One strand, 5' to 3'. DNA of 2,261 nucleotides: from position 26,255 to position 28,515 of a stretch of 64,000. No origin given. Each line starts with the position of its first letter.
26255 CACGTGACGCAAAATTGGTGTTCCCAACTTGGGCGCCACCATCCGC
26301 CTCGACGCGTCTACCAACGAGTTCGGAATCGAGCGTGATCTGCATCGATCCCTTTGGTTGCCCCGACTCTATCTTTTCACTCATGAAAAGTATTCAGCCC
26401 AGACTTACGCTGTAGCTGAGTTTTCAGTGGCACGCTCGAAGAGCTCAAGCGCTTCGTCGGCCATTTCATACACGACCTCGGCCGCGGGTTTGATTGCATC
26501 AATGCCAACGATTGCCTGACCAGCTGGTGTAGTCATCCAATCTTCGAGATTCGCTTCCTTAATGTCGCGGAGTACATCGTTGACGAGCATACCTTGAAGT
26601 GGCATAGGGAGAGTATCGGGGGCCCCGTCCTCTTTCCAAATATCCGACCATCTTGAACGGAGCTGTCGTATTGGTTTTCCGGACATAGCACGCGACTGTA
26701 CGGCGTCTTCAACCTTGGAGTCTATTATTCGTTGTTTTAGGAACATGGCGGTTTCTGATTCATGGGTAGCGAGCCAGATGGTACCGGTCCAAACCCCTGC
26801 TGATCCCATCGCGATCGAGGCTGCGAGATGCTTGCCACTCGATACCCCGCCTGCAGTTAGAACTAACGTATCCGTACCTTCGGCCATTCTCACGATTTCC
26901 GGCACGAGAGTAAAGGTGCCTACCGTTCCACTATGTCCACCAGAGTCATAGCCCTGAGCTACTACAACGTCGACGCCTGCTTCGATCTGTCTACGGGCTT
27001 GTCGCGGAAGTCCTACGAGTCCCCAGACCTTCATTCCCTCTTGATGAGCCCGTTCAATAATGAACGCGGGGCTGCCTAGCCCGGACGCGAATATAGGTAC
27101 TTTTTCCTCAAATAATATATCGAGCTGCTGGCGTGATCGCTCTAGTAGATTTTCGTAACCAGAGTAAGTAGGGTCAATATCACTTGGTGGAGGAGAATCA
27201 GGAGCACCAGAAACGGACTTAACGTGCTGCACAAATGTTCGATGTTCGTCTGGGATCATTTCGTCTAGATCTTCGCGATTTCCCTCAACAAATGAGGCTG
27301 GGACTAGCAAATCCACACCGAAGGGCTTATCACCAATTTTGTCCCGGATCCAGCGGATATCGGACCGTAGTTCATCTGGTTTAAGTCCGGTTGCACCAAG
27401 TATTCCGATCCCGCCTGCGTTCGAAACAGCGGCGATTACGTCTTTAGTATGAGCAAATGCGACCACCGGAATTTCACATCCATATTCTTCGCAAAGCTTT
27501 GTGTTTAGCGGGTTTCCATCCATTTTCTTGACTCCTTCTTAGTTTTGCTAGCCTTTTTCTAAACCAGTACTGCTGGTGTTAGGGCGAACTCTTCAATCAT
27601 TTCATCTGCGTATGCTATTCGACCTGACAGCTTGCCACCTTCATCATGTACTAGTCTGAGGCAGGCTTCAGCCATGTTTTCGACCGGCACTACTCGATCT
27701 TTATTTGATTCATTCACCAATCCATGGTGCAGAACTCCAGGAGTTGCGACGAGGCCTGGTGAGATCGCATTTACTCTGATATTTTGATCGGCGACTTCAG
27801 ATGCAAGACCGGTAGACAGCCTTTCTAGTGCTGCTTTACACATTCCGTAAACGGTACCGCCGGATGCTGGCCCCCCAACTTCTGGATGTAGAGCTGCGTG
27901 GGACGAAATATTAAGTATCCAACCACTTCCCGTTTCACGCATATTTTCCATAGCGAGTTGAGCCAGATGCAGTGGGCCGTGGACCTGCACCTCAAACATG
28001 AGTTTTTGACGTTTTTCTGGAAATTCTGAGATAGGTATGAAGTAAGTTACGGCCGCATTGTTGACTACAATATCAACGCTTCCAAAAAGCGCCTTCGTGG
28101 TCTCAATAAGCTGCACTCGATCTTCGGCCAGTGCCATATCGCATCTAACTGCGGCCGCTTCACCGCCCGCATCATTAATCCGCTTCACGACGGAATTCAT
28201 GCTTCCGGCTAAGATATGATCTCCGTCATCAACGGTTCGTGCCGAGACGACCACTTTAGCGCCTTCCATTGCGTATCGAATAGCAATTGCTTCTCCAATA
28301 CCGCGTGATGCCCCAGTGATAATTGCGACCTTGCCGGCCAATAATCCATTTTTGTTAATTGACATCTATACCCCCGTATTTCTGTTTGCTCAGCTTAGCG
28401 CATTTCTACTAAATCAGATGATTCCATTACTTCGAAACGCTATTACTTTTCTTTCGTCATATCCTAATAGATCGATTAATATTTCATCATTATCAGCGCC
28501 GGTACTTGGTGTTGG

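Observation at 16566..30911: Fourteen-kb catabolic block: two tandem CoA-transferase pairs bracketing an EtfAB without acyl-CoA dehydrogenase but with NMO, SDR, ECH and PHP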

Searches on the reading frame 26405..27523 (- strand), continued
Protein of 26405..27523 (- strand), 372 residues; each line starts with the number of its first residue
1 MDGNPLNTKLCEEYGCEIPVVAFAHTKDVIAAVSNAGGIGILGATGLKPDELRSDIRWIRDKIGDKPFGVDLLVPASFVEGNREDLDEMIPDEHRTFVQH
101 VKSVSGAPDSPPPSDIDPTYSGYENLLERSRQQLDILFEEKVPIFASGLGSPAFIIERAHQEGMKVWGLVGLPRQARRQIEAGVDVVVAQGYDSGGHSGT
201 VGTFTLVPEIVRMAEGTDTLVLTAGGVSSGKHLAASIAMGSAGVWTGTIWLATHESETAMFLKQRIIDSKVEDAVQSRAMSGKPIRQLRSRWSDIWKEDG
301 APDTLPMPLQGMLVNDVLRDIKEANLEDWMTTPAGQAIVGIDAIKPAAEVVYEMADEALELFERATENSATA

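Call 21: find_encoding_contigs(protein=P0113, flank=10000, max_places=1)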
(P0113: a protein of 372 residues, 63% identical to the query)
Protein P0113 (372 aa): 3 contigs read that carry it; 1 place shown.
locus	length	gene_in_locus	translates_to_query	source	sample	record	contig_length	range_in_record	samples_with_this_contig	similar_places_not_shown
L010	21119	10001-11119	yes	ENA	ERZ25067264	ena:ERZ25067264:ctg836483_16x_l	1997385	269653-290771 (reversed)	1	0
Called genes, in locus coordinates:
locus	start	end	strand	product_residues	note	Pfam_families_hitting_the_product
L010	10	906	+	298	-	PF01548:DEDD_Tnp_IS110, PF02371:Transposase_20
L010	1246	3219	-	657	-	PF00676:E1_dh, PF02775:TPP_enzyme_C, PF02779:Transket_pyr, PF02780:Transketolase_C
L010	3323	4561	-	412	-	PF00364:Biotin_lipoyl, PF02817:E3_binding, PF00198:2-oxoacid_dh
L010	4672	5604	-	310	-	PF04199:Cyclase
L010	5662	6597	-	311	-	PF12911:OppC_N, PF00528:BPD_transp_1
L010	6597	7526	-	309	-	PF00528:BPD_transp_1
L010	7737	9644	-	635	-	PF00496:SBP_bac_5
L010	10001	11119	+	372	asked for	PF00478:IMPDH (faint), PF03060:NMO, PF01070:FMN_dh (weak)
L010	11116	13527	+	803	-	PF02515:CoA_transf_3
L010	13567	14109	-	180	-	PF13577:SnoaL_4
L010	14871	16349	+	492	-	-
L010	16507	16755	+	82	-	-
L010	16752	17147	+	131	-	PF01850:PIN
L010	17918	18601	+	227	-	PF00384:Molybdopterin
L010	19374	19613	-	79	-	PF00699:Urease_beta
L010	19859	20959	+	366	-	PF08240:ADH_N, PF16912:Glu_dehyd_C (weak), PF00107:ADH_zinc_N, PF13602:ADH_zinc_N_2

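Call 43: search_solved_structures(query=window:26405-27523:-, max_evalue=0.00001)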
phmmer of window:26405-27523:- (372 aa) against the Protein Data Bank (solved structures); distinct sequences matched with E-value up to 0.00001: 18.
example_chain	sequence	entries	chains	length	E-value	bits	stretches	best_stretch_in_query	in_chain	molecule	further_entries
5gvj_A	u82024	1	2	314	5.2e-42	147.4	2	135-364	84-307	Enoyl-[acyl-carrier-protein] reductase [FMN]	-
5gvh_A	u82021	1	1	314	6.5e-42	147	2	135-364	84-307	Enoyl-[acyl-carrier-protein] reductase [FMN]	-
3bo9_A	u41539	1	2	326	7.4e-42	146.9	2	135-364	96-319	Putative nitroalkan dioxygenase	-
7l00_A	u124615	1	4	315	7e-34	120.6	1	134-362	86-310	Enoyl-Acyl Carrier Protein Reductase FabK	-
9pl0_A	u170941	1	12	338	9e-31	110.4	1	131-293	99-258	Enoyl-[acyl-carrier-protein] reductase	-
4iql_A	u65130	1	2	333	1.5e-27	99.8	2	133-356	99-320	Enoyl-(Acyl-carrier-protein) reductase II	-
2z6i_A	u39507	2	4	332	1.4e-24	90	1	134-291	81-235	Trans-2-enoyl-ACP reductase II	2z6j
4q4k_A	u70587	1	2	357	5.8e-19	71.5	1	25-355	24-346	Nitronate Monooxygenase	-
4qis_A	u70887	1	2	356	6e-19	71.5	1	25-355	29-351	Nitronate monooxygenase family protein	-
3bw4_A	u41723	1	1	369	1.1e-18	70.7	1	19-292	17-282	2-nitropropane dioxygenase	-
3bw2_A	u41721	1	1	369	1.5e-18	70.2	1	19-292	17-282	2-nitropropane dioxygenase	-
4qit_A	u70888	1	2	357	9.7e-18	67.5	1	25-355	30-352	Nitronate monooxygenase family protein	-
4qiu_A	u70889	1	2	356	1.6e-17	66.8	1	25-355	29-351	Nitronate monooxygenase family protein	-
3bw3_A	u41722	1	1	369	2.7e-17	66.1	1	19-292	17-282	2-nitropropane dioxygenase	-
5lsm_A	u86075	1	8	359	1.4e-13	53.8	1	10-344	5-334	FMN-dependent nitronate monooxygenase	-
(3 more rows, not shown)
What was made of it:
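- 26405..27523 (-): FabK/NMO-family FMN TIM-barrel oxidoreductase (372 aa), the proposed acyl-CoA dehydrogenase and ETF client. Best PDB sequence matches are FabK structures at 5e-42 (call 43).
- On Nitronate monooxygenase (enzyme activity): Similarity to characterised NMOs (6e-19) is much weaker than to FabK (call 43).
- Sequence similarity to FabK (5e-42) far exceeds that to characterised NMOs (6e-19) or PA1024 (1e-12) (call 43).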

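Call 96: find_encoding_contigs(protein=P0032, flank=6000, max_places=1)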
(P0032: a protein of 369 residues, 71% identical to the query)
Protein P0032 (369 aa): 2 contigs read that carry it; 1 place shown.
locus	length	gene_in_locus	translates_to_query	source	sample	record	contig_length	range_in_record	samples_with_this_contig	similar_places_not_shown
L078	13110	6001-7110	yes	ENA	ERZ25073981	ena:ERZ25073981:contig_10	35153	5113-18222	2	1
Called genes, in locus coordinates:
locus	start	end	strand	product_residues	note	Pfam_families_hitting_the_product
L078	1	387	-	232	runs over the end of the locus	PF02811:PHP (weak), PF13263:PHP_C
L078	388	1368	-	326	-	PF01012:ETF, PF00766:ETF_alpha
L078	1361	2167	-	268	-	PF01012:ETF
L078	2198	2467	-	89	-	-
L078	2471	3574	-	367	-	PF00478:IMPDH, PF03060:NMO, PF01070:FMN_dh (weak)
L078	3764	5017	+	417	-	PF06772:LtrA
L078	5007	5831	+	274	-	PF12706:Lactamase_B_2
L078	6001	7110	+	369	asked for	PF00478:IMPDH (weak), PF03060:NMO, PF01070:FMN_dh (weak)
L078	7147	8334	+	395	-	PF02515:CoA_transf_3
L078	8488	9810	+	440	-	PF02550:AcetylCoA_hydro, PF13336:AcetylCoA_hyd_C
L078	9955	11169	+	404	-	PF02771:Acyl-CoA_dh_N, PF02770:Acyl-CoA_dh_M, PF00441:Acyl-CoA_dh_1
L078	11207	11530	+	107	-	PF07978:NIPSNAP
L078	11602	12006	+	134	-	PF13577:SnoaL_4, PF13474:SnoaL_3 (faint), PF14534:DUF4440, PF12680:SnoaL_2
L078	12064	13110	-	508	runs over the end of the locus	PF00364:Biotin_lipoyl (weak), PF02817:E3_binding, PF00198:2-oxoacid_dh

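Call 97: find_encoding_contigs(protein=P0049, flank=6000, max_places=1)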
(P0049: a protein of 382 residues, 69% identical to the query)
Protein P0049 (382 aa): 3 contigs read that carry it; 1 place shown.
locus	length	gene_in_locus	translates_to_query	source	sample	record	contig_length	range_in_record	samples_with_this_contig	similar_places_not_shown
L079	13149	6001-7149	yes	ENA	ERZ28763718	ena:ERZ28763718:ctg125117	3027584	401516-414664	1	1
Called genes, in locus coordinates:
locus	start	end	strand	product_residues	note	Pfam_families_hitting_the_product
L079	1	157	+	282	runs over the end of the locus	-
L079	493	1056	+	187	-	PF02525:Flavodoxin_2, PF03358:FMN_red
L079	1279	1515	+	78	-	-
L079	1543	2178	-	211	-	PF16697:Yop-YscD_cpl, PF00498:FHA, PF00486:Trans_reg_C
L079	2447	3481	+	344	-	PF00512:HisKA (weak), PF02518:HATPase_c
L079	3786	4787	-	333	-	PF02558:ApbA, PF03807:F420_oxidored (faint), PF08546:ApbA_C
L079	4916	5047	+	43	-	-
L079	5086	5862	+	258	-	PF00578:AhpC-TSA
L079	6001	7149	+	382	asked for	PF00478:IMPDH, PF03060:NMO, PF01070:FMN_dh (weak)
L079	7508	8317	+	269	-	PF01012:ETF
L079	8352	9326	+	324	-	PF01012:ETF, PF00766:ETF_alpha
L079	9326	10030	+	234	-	PF02811:PHP, PF13263:PHP_C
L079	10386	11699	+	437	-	PF07690:MFS_1, PF12832:MFS_1_like (faint), PF07690:MFS_1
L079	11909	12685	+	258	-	PF01738:DLH, PF12146:Hydrolase_4 (faint), PF00326:Peptidase_S9 (faint)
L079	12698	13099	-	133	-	PF00254:FKBP_C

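Call 98: find_encoding_contigs(protein=P0073, flank=6000, max_places=1)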
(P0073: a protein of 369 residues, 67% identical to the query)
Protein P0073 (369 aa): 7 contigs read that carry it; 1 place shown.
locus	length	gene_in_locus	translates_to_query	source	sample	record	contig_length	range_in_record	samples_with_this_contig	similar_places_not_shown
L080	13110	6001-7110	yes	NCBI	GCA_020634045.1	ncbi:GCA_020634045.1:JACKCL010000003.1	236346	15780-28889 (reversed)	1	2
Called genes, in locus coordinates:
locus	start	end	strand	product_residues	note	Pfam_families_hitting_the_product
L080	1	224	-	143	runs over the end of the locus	-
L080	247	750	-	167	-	PF13452:FAS1_DH_region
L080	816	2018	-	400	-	PF02515:CoA_transf_3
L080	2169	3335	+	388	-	PF02771:Acyl-CoA_dh_N, PF02770:Acyl-CoA_dh_M, PF00441:Acyl-CoA_dh_1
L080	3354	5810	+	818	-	PF02515:CoA_transf_3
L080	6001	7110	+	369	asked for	PF00478:IMPDH (weak), PF03060:NMO, PF01070:FMN_dh (weak)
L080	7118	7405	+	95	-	-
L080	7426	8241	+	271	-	PF01012:ETF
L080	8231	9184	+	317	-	PF01012:ETF, PF00766:ETF_alpha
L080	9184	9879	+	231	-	PF02811:PHP, PF13263:PHP_C (weak)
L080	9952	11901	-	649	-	PF13191:AAA_16, PF00486:Trans_reg_C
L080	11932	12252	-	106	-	PF08803:ydhR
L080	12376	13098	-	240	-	PF03706:LPG_synthase_TM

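Call 99: predict_structure(alignment_id=A6)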
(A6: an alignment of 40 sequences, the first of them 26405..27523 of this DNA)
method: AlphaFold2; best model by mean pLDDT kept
length: 372 residues; sequences in the alignment: 40
mean_pLDDT: 89.2   pTM: 0.88
mean pLDDT of the five models: 89.2, 88.4, 88.3, 87.5, 86.4
residues with pLDDT >= 90: 240; 70-90: 99; 50-70: 29; < 50: 4
segments of 3 or more residues with pLDDT < 50: none
pLDDT, mean of each block of 10 residues (from residue 1): 85 98 96 98 90 98 98 68 84 97 92 56 70 94 88 89 95 92 95 73 92 97 90 95 93 93 90 88 87 95 91 91 91 80 95 97 85 61
secondary structure, 60 per line:
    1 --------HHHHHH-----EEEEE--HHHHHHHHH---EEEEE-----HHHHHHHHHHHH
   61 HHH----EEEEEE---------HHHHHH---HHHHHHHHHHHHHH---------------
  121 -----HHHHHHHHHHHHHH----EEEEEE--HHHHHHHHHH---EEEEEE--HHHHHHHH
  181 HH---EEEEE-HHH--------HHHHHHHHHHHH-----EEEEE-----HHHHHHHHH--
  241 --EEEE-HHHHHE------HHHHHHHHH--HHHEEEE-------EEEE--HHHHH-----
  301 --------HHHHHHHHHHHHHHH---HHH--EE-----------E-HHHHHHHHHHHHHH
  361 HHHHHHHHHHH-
elements in order: H9-14 E20-24 H27-35 E39-43 H49-63 E68-73 H83-88 H92-105 H126-139 E144-149 H152-161 E165-170 H173-182 E186-190 H203-214 E220-224 H230-238 E243-246 H248-252 H260-268 E274-277 E285-288 H291-295 H309-323 H347-371
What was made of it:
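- Closest known: FabK. Different: It is about 55 residues longer, with a low-confidence insert at about residues 105-125 (call 99).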

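Call 101: fold_search(model_id=the predicted structure, library=pdb)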
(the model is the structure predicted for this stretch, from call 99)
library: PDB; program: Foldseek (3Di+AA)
matches with E <= 10: 1869; with E <= 0.001: 835
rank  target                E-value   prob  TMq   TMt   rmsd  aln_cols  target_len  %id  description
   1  3bo9_A                5.2e-24  1.00  0.73  0.85   3.5       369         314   29  Crystal structure of putative nitroalkan dioxygenase (TM0800) from Thermotoga maritima at 2.71 A resolution (released 2007-12-25)
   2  9pl0_B                8.7e-24  1.00  0.72  0.83   4.2       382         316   22  The structure of the Fusobacterium nucleatum Enoyl-Acyl Carrier Protein Reductase (FabK) bound to an inhibitor (released 2026-01-28)
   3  7l00_C                4.1e-23  1.00  0.72  0.84   3.5       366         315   24  Crystal Structure of C. difficile Enoyl-Acyl Carrier Protein Reductase (FabK) in Complex with an Inhibitor (released 2021-12-22)
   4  5gvj_B                4.4e-23  1.00  0.71  0.88   3.5       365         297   28  Structure of FabK (M276A) mutant from Thermotoga maritima (released 2017-04-26)
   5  9pl0_E                6.5e-23  1.00  0.73  0.85   3.9       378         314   23  The structure of the Fusobacterium nucleatum Enoyl-Acyl Carrier Protein Reductase (FabK) bound to an inhibitor (released 2026-01-28)
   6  9pl0_A                8.2e-23  1.00  0.72  0.85   4.0       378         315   22  The structure of the Fusobacterium nucleatum Enoyl-Acyl Carrier Protein Reductase (FabK) bound to an inhibitor (released 2026-01-28)
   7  7l00_B                8.7e-23  1.00  0.71  0.85   3.5       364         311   24  Crystal Structure of C. difficile Enoyl-Acyl Carrier Protein Reductase (FabK) in Complex with an Inhibitor (released 2021-12-22)
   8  5gvj_A                1.3e-22  1.00  0.70  0.88   3.8       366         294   27  Structure of FabK (M276A) mutant from Thermotoga maritima (released 2017-04-26)
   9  7l00_A                1.6e-22  1.00  0.71  0.85   3.4       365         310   25  Crystal Structure of C. difficile Enoyl-Acyl Carrier Protein Reductase (FabK) in Complex with an Inhibitor (released 2021-12-22)
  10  5gvh                  3.1e-22  1.00  0.73  0.86   3.6       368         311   28  Structure of FabK from Thermotoga maritima (released 2017-06-07)
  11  3bw4                  3.7e-22  1.00  0.77  0.82   3.8       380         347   24  Crystal structures and site-directed mutagenesis study of nitroalkane oxidase from Streptomyces ansochromogenes (released 2009-01-13)
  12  3bw2                  4.4e-22  1.00  0.76  0.81   3.8       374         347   24  Crystal structures and site-directed mutagenesis study of nitroalkane oxidase from Streptomyces ansochromogenes (released 2009-01-13)
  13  4qiu_A                9.8e-22  1.00  0.78  0.83   3.6       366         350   24  Crystal structure of Nitroalkane Oxidase from Pseudomonas aeruginosa in Mutant complex form (released 2015-07-08)
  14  4qis_B                1.0e-21  1.00  0.78  0.83   3.5       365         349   24  Crystal structure of Nitroalkane Oxidase from Pseudomonas aeruginosa (released 2015-07-08)
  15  4qit_B                1.0e-21  1.00  0.79  0.84   3.6       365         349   23  Crystal structure of Nitroalkane Oxidase from Pseudomonas aeruginosa in mutant complex form (released 2015-07-08)
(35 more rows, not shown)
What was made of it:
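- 26405..27523 (-): The AF2 model has pLDDT 89 and its nearest folds are FabK TM0800 and 5gvj (calls 99, 101).
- On NMO/FabK flavoenzyme family (PF03060): The AF2 model has pLDDT 89 and its nearest folds are FabK and NMO structures (calls 99, 101).
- Closest known: IpdC. Different: FabX is a distant fold match (15% identity; call 101).
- The nearest characterised relatives of the NMO are NAD(P)H-dependent reductases (FabK) (calls 43, 101). The NMO's closest solved relatives are NAD(P)H-dependent FabK enzymes (calls 43, 101). FabK-family enzymes characterised structurally are enoyl reductases (calls 43, 101). Nitronate monooxygenases and PA1024 appear among the sequence and fold matches (calls 43, 101).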

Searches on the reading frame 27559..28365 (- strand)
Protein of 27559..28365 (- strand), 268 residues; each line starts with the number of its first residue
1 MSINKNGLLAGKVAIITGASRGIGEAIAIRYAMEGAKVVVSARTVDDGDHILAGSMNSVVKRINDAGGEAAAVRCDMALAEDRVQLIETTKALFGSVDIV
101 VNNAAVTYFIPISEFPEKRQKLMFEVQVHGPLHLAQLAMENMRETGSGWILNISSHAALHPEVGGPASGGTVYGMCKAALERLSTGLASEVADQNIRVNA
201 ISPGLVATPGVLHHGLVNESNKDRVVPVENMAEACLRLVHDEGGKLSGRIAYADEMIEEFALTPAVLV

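Call 3: search_protein_families(library=pfam, proteins=[window:27559-28365:-])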
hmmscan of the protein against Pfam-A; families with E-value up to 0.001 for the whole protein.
window:27559-28365:- (268 aa): 3 families
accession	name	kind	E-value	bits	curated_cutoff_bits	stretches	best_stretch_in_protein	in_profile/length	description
PF00106.31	adh_short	-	2.8e-42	144.9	26.6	1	12-209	1-185/195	short chain dehydrogenase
PF13561.12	adh_short_C2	-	5.6e-37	128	27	1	18-254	1-232/236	Enoyl-(Acyl carrier protein) reductase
PF08659.16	KR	-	2.5e-08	34.5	22.6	1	14-159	3-140/180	KR domain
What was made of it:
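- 27559..28365 (-): Short-chain dehydrogenase/reductase, putatively a 3-hydroxyacyl-CoA dehydrogenase. adh_short, 145 bits (call 3).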

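Call 12: search_protein_families(library=ncbifam, proteins=[window:27559-28365:-], max_evalue=0.01)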
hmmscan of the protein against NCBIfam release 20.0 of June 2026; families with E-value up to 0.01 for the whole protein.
window:27559-28365:- (268 aa): 233 families (the best 25 are shown)
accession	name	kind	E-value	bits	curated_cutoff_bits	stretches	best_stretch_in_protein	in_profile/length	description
NF005559.1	PRK07231.1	subfamily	5.1e-48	163.7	215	1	9-211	2-191/249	glucose 1-dehydrogenase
NF006133.0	PRK08278.1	subfamily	2.8e-45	154.4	250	1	9-259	4-250/278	SDR family oxidoreductase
NF004198.0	PRK05653.1-3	equivalog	4.6e-40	137.6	296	1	8-213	4-196/248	3-oxoacyl-ACP reductase FabG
NF005446.0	PRK07035.1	equivalog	1.3e-39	136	373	1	9-208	9-196/255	SDR family oxidoreductase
TIGR01963.1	PHB_DH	subfamily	2.4e-39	135.1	307.05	1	12-233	2-208/255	3-hydroxybutyrate dehydrogenase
NF009093.0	PRK12429.1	subfamily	1.3e-38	132.8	258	1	9-236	3-215/259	3-hydroxybutyrate dehydrogenase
NF005853.0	PRK07774.1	equivalog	1.7e-37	129.2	303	1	9-253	4-242/250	SDR family oxidoreductase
NF004773.0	PRK06113.1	equivalog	2.9e-37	128.5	367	1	2-209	2-195/255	7-alpha-hydroxysteroid dehydrogenase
TIGR03971.1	SDR_subfam_1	subfamily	1.2e-36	126.4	300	1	9-232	1-223/271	mycofactocin-coupled SDR family oxidoreductase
NF005806.0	PRK07666.1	equivalog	1.3e-36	126.1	286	1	9-236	5-218/239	3-ketoacyl-ACP reductase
NF004746.0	PRK06077.1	equivalog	6.8e-35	120.7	320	1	9-208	4-188/252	3-ketoacyl-(acyl-carrier-protein) reductase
NF006070.0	PRK08213.1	subfamily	8.5e-35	120.5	279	1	8-208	9-201/259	gluconate 5-dehydrogenase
NF004818.0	PRK06172.1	equivalog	2.3e-34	118.9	336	1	9-211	5-195/253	SDR family oxidoreductase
NF005681.0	PRK07478.1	subfamily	3.1e-34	118.5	267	1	8-212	3-194/254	SDR family oxidoreductase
NF005909.0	PRK07890.1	subfamily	5.3e-34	117.7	258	1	7-207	3-190/260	short chain dehydrogenase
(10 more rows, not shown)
